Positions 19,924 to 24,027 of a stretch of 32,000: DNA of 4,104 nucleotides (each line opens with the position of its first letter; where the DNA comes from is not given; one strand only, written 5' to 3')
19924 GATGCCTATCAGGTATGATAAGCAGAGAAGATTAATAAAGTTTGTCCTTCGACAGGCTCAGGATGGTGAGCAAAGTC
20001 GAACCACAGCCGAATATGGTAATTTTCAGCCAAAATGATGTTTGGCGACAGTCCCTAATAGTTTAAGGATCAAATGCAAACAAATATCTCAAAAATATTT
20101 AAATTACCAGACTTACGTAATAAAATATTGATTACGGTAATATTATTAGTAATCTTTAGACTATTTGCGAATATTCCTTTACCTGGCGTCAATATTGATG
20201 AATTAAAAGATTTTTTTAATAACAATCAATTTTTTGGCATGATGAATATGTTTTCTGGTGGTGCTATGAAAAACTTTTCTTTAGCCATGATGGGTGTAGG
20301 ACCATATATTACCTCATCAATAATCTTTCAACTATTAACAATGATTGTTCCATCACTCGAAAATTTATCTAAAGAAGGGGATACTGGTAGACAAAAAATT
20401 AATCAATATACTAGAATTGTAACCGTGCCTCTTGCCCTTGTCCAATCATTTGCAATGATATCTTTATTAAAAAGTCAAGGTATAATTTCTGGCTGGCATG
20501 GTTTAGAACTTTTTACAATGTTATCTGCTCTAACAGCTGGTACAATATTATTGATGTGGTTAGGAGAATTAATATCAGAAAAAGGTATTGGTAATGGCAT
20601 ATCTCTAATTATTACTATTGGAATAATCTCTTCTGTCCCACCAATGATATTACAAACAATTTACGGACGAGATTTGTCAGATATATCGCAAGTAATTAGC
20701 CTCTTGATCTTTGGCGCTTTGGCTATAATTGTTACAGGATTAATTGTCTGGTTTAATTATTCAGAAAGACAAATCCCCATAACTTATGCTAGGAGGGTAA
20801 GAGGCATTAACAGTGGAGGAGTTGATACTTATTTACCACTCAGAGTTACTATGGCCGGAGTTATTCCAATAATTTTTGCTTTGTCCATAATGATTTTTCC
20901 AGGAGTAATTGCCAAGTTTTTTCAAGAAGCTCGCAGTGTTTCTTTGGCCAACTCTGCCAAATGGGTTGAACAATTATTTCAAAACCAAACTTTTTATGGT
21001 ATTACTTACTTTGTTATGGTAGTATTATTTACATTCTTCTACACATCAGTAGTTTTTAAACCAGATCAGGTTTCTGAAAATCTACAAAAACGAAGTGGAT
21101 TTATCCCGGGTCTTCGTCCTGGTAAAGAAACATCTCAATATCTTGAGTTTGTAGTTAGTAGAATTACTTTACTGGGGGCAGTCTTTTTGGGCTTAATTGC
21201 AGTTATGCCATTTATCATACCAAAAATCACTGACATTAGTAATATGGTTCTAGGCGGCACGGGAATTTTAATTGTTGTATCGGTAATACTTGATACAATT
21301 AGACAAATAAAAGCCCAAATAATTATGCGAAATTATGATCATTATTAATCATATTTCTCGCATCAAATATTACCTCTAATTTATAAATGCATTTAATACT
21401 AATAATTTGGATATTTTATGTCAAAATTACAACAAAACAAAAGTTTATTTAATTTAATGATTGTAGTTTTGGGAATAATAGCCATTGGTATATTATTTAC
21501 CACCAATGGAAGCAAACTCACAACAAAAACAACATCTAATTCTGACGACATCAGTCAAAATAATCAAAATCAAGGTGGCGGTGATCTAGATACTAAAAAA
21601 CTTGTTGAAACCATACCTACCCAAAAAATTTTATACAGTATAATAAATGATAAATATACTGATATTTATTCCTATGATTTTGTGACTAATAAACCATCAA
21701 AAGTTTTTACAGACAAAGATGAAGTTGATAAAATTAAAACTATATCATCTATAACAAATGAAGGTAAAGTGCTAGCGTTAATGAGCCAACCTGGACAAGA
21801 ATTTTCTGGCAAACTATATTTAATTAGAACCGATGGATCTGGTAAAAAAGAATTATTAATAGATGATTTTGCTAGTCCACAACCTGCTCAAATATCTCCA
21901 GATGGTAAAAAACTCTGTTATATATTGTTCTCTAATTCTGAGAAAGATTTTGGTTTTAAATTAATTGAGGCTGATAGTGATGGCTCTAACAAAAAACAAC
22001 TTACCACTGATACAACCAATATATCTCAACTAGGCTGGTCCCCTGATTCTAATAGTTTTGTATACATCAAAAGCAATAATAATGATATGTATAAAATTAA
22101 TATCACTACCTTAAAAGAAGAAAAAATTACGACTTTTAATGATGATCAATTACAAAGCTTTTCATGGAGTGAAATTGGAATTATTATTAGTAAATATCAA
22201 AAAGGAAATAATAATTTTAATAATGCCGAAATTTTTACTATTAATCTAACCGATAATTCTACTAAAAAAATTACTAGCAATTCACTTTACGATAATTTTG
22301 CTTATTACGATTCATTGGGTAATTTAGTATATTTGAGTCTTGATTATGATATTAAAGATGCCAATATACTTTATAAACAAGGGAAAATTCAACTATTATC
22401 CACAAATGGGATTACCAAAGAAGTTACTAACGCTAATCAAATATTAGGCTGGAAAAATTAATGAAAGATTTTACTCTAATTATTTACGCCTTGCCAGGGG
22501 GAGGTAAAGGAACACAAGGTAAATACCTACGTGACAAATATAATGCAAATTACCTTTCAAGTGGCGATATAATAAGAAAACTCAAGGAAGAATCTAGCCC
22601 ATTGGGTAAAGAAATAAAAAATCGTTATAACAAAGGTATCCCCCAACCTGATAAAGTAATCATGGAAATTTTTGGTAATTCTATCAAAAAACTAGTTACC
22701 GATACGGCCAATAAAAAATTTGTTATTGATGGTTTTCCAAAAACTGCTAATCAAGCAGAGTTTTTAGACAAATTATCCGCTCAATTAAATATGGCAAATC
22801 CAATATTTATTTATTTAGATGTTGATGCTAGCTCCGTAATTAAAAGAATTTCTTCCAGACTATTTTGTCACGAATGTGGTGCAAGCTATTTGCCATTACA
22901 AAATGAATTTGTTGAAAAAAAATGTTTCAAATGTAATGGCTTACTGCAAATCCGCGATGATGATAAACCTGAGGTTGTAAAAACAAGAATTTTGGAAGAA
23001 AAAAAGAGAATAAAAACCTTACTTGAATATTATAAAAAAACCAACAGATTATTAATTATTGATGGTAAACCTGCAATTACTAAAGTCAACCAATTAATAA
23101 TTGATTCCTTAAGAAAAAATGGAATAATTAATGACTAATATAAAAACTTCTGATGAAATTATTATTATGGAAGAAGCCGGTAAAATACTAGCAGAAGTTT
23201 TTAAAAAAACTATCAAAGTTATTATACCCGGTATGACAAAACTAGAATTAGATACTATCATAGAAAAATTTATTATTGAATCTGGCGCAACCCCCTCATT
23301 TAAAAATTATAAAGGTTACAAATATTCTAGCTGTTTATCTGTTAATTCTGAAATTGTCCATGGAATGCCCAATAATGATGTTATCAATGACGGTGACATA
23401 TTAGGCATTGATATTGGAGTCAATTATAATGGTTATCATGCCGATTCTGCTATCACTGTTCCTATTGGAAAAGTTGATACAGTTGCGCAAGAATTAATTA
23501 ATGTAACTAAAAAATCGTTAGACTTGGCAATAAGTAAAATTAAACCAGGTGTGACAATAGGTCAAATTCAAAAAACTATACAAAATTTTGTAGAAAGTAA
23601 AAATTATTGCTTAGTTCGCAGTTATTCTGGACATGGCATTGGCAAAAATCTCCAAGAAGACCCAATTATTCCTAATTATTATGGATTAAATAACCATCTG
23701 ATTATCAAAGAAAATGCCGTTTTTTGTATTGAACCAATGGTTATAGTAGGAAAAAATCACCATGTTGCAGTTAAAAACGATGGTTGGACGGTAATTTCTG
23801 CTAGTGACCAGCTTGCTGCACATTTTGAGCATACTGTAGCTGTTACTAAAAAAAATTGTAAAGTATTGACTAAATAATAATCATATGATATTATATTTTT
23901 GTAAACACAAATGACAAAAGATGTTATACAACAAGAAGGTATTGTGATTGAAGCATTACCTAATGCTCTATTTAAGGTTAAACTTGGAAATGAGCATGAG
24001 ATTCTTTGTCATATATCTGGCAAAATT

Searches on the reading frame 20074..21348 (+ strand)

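Call 95: search_protein_families(library=pfam, proteins=[window:20074-21348:+], max_evalue=0.00001)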
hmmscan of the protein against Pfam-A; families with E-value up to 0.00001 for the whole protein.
window:20074-21348:+ (424 aa): 1 family
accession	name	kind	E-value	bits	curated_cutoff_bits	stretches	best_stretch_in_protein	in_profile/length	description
PF00344.25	SecY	-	1.8e-101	339.9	32.2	1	69-409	1-306/306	SecY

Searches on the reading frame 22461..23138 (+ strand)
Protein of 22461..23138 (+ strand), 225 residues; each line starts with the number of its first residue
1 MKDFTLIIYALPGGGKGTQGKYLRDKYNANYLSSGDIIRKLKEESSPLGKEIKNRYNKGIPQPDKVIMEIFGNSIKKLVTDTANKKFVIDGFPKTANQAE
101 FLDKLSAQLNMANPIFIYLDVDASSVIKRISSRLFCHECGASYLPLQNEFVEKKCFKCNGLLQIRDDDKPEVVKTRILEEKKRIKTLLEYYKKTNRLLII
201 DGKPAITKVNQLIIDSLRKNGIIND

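Call 95: search_protein_families(library=pfam, proteins=[window:22461-23138:+], max_evalue=0.00001)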
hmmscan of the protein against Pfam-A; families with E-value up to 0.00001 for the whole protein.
window:22461-23138:+ (225 aa): 2 families
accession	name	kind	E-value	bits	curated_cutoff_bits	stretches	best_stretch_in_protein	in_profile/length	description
PF00406.28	ADK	-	7e-33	114.3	26.8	1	11-195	4-150/151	Adenylate kinase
PF13207.12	AAA_17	-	2.4e-20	73.6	27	1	10-131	2-120/136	AAA domain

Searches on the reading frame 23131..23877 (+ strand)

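Call 95: search_protein_families(library=pfam, proteins=[window:23131-23877:+], max_evalue=0.00001)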
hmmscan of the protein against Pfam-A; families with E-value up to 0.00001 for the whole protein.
window:23131-23877:+ (248 aa): 1 family
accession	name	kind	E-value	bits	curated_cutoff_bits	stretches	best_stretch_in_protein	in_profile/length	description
PF00557.29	Peptidase_M24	-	8.7e-49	166.5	23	1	13-240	3-208/208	Metallopeptidase family M24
